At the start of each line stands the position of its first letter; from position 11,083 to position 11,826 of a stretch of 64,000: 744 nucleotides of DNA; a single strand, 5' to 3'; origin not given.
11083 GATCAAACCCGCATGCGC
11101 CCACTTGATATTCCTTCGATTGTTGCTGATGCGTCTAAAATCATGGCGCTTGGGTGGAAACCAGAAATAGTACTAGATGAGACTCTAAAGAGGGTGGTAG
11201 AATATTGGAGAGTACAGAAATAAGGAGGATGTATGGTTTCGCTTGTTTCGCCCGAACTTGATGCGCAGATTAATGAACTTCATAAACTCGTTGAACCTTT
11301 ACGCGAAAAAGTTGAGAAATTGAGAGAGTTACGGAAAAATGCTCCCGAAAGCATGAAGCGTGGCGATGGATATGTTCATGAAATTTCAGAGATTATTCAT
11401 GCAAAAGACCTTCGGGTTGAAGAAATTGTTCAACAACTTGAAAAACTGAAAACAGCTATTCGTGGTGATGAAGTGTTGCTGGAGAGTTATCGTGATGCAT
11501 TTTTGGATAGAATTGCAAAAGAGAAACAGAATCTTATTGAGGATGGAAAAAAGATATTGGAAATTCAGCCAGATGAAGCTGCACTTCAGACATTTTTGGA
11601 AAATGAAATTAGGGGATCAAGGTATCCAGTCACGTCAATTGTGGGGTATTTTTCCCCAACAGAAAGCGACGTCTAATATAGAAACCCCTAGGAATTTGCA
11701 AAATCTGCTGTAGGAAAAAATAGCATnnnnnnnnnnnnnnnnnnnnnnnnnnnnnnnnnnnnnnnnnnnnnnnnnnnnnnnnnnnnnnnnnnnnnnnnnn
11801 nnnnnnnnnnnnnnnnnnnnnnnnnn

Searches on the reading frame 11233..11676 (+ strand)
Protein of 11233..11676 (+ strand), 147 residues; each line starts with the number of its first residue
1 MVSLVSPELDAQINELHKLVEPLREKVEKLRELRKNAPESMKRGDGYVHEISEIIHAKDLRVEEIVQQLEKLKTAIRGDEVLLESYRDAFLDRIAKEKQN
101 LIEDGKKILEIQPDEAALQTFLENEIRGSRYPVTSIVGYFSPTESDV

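Call 21: search_protein_families(library=pfam, proteins=[window:11233-11676:+], max_evalue=0.01)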
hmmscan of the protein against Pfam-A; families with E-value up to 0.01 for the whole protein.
window:11233-11676:+ (147 aa): 2 families
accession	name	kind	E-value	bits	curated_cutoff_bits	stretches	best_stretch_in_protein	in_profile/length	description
PF00804.31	Syntaxin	-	0.0019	18.5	26.7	1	12-97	10-93/157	Syntaxin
PF05873.17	Mt_ATP-synt_D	-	0.0063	16.8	27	0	45-94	93-142/154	ATP synthase D chain, mitochondrial (ATP5H)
